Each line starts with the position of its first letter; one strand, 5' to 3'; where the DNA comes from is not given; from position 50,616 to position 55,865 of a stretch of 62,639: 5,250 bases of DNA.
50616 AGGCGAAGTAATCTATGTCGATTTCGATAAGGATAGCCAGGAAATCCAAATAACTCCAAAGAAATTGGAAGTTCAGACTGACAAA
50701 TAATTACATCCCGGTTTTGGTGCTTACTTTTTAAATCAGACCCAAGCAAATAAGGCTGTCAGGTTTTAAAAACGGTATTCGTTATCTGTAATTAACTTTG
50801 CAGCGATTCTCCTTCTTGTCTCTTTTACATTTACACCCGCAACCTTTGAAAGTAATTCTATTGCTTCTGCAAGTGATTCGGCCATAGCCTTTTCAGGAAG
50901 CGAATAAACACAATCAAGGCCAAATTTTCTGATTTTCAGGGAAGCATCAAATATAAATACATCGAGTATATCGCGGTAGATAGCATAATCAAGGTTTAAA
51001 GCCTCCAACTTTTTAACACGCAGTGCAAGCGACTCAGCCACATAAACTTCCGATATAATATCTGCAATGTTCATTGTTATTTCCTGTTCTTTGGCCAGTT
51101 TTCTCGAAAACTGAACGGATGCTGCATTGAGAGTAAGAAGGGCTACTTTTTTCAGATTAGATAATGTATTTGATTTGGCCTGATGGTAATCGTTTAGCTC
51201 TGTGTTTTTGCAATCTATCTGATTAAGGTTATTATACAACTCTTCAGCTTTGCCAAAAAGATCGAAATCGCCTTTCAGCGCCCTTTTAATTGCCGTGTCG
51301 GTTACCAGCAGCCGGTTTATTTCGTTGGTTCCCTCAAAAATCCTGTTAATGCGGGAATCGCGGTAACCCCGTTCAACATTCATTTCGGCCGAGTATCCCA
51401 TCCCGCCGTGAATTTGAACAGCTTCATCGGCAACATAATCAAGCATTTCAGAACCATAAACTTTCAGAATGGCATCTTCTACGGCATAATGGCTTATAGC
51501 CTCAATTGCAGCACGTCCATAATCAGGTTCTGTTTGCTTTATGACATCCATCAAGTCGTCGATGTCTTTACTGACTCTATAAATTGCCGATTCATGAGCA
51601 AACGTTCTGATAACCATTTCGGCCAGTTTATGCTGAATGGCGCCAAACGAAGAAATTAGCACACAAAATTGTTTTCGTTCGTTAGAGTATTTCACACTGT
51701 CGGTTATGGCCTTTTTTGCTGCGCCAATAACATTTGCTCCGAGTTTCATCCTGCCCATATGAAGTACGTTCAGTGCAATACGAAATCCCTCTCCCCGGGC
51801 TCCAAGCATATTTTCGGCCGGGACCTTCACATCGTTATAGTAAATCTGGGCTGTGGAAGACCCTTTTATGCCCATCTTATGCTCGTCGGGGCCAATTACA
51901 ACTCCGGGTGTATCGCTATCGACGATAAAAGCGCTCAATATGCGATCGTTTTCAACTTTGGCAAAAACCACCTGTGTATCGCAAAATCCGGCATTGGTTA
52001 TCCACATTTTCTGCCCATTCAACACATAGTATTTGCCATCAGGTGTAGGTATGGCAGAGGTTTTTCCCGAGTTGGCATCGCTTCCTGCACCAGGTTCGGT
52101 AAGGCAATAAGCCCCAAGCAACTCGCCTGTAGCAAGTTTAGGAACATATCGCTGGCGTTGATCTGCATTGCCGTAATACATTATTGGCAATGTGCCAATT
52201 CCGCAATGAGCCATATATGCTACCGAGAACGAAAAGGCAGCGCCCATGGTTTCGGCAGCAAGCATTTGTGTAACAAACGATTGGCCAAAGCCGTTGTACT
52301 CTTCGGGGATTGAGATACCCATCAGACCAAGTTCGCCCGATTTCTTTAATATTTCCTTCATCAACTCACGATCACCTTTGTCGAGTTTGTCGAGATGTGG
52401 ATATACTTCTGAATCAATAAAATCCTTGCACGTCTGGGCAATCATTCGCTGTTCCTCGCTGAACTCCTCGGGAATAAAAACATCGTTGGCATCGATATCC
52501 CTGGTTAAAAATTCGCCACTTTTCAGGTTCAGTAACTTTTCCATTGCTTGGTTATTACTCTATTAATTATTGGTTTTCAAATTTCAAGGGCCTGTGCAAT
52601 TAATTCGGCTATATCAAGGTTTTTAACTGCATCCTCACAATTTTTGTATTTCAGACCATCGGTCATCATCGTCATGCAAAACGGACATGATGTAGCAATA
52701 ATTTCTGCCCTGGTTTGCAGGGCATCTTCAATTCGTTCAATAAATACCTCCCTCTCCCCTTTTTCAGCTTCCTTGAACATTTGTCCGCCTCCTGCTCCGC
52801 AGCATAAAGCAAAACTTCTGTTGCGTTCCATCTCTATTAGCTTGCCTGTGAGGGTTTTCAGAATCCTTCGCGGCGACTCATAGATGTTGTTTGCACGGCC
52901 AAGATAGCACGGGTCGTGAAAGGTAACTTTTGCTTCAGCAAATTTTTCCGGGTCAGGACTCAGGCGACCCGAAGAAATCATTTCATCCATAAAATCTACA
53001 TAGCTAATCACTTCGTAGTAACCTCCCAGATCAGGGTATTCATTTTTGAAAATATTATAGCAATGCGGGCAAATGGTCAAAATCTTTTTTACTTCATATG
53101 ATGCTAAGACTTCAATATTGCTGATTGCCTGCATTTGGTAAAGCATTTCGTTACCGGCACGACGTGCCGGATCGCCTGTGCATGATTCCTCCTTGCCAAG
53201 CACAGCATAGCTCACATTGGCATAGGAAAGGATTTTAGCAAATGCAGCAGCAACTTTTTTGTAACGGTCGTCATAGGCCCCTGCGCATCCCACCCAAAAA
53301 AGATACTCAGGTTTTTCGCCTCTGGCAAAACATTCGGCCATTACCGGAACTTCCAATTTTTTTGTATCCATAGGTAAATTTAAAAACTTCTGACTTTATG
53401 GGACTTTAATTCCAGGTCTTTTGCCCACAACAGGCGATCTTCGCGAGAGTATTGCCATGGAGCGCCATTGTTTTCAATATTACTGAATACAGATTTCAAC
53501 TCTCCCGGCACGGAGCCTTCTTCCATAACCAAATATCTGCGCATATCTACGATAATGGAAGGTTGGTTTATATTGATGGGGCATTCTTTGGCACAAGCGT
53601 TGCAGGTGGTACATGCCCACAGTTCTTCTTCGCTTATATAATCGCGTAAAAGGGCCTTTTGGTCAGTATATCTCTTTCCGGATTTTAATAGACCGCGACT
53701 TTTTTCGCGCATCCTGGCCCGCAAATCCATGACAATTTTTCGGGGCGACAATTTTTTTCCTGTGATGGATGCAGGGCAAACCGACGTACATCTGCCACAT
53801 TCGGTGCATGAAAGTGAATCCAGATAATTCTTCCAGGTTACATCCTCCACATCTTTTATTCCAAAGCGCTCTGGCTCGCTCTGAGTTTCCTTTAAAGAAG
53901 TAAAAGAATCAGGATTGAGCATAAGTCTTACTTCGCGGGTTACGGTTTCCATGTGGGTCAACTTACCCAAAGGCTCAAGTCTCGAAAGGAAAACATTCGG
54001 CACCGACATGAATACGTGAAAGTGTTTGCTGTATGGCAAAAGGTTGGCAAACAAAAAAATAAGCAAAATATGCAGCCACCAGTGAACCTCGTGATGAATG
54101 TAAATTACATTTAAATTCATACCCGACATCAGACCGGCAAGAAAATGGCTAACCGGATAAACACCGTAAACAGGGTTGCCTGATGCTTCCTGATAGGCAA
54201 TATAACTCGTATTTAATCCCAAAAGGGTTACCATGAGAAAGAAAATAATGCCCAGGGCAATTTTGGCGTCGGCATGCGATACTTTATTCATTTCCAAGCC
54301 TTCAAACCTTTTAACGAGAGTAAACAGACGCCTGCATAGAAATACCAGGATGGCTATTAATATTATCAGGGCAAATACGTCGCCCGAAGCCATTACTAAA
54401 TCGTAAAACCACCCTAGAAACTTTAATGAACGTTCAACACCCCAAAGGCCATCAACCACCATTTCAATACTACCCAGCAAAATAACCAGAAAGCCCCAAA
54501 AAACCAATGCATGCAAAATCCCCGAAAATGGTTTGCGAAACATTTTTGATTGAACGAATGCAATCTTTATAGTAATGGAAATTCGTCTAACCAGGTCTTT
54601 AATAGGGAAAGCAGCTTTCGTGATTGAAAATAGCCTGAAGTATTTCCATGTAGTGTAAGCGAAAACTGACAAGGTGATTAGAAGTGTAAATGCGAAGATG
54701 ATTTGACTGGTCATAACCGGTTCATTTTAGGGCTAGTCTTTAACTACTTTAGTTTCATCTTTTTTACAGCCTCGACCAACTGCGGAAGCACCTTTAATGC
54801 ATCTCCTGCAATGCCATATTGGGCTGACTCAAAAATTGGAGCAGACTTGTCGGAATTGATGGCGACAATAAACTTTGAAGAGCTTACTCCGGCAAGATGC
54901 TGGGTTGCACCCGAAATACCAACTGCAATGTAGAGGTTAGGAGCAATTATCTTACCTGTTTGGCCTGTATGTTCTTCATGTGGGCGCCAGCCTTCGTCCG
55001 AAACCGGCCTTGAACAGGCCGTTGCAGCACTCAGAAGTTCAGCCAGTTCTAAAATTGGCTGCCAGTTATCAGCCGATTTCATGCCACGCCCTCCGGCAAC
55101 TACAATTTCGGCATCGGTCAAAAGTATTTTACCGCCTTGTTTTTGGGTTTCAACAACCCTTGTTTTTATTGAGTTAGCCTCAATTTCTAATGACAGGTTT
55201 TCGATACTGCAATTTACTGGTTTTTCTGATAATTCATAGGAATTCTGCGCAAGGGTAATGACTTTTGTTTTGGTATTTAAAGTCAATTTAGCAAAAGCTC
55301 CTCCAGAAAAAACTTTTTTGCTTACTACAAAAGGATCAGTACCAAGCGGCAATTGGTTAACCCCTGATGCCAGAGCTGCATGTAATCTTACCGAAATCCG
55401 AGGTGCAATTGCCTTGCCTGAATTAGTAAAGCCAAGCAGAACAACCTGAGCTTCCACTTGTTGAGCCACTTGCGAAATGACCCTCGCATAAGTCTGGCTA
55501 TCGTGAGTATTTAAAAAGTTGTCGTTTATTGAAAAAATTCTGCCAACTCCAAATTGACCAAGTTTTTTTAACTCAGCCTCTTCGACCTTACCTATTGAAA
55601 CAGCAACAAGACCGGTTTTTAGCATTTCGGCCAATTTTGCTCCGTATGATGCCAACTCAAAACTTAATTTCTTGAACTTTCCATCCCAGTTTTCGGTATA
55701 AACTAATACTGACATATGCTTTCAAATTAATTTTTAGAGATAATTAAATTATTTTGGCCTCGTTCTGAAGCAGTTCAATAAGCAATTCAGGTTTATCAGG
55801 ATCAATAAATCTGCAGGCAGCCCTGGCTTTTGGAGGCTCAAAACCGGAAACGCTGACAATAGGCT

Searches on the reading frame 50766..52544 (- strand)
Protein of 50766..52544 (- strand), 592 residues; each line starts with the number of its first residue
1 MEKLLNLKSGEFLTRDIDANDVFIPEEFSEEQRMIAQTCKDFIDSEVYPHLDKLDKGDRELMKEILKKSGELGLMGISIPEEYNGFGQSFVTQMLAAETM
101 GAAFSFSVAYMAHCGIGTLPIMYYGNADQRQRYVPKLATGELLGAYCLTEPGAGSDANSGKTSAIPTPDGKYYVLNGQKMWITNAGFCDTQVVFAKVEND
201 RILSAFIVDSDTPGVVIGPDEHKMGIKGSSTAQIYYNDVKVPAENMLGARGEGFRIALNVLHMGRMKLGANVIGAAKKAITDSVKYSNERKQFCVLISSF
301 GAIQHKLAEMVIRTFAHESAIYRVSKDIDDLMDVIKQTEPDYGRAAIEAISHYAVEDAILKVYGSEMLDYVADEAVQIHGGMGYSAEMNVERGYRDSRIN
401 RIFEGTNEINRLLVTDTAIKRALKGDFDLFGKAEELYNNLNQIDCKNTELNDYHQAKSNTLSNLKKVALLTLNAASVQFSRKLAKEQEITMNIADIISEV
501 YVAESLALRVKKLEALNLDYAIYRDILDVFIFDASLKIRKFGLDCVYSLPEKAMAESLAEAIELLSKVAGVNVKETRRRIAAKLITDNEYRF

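Call 64: search_protein_families(library=pfam, proteins=[window:50766-52544:-], max_evalue=0.00001)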
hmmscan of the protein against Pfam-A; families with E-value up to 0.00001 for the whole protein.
window:50766-52544:- (592 aa): 6 families
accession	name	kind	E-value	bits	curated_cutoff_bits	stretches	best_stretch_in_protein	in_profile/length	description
PF00441.29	Acyl-CoA_dh_1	-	6.9e-37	127.3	22.4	1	251-416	1-147/150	Acyl-CoA dehydrogenase, C-terminal domain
PF02771.21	Acyl-CoA_dh_N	-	4.4e-31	108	22.9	1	29-141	1-113/113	Acyl-CoA dehydrogenase, N-terminal domain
PF02770.24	Acyl-CoA_dh_M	-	1.7e-24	86.2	33.3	1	145-239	1-97/97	Acyl-CoA dehydrogenase, middle domain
PF21263.2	Acyl-CoA-dh_C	-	4.1e-19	69.1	27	1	463-549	1-81/96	Acyl-CoA dehydrogenase, C-terminal domain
PF08028.16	Acyl-CoA_dh_2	-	5.4e-11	43.4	22.7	1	268-407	3-133/134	Acyl-CoA dehydrogenase, C-terminal domain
PF22924.1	ACOX_C_alpha1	-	1.1e-10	42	27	1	262-409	5-159/169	Acyl-CoA oxidase, C-alpha1 domain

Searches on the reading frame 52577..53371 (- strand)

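Call 64: search_protein_families(library=pfam, proteins=[window:52577-53371:-], max_evalue=0.00001)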
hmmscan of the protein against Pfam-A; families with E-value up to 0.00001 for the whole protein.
window:52577-53371:- (264 aa): 1 family
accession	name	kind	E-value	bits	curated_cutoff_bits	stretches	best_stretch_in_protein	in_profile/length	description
PF02754.22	CCG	-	3e-32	111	20.6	2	149-236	1-84/85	Cysteine-rich domain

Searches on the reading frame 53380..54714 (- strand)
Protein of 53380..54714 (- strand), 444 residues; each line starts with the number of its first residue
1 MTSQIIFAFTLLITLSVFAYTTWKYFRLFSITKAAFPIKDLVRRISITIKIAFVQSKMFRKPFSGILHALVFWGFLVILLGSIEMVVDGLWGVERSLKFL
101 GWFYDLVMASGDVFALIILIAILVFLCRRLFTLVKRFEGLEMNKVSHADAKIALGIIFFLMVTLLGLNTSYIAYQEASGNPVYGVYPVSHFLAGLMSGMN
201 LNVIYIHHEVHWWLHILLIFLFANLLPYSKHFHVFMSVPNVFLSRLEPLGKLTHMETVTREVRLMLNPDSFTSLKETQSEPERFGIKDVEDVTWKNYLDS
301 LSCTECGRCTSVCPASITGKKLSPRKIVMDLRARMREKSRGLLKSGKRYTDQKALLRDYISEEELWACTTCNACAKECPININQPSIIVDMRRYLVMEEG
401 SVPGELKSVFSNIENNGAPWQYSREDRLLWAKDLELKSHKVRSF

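Call 64: search_protein_families(library=pfam, proteins=[window:53380-54714:-], max_evalue=0.00001)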
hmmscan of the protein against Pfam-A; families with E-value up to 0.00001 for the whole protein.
window:53380-54714:- (444 aa): 7 families
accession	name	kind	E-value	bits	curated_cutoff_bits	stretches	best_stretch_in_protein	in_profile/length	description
PF13187.11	Fer4_9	-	5.6e-11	42.7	27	1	303-381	2-50/52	4Fe-4S dicluster domain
PF13183.11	Fer4_8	-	1e-10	42.4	27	1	301-382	3-68/68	4Fe-4S dicluster domain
PF13237.11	Fer4_10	-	1.5e-10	41.3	25.5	1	297-379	3-53/53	4Fe-4S dicluster domain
PF12797.12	Fer4_2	-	6.7e-08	32.4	24.5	0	294-315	1-22/22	4Fe-4S binding domain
PF13484.11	Fer4_16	-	3.4e-06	28.2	30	0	303-381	2-66/66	4Fe-4S double cluster binding domain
PF13534.11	Fer4_17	-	4.4e-06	27.6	22.2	0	302-382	1-60/61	4Fe-4S dicluster domain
PF12838.12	Fer4_7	-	6.7e-06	26.9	27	0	302-381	1-51/52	4Fe-4S dicluster domain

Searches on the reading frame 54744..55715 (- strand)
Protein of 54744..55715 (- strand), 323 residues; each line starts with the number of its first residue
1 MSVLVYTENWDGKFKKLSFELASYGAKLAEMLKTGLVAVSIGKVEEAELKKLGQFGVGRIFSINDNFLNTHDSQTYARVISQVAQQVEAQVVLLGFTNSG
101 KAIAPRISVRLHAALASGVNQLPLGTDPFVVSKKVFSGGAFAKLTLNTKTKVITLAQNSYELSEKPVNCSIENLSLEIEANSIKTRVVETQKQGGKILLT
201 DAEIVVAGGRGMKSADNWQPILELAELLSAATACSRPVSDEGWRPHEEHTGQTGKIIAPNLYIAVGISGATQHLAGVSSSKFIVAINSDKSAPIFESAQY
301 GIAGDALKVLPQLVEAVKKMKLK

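Call 64: search_protein_families(library=pfam, proteins=[window:54744-55715:-], max_evalue=0.00001)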
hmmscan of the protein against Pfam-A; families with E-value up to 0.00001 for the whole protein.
window:54744-55715:- (323 aa): 2 families
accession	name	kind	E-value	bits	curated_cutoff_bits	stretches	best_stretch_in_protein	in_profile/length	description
PF00766.25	ETF_alpha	-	3.1e-32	110.8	27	1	199-277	2-80/81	Electron transfer flavoprotein FAD-binding domain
PF01012.27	ETF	-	7.4e-27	94.8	26.7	1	3-163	1-163/181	Electron transfer flavoprotein domain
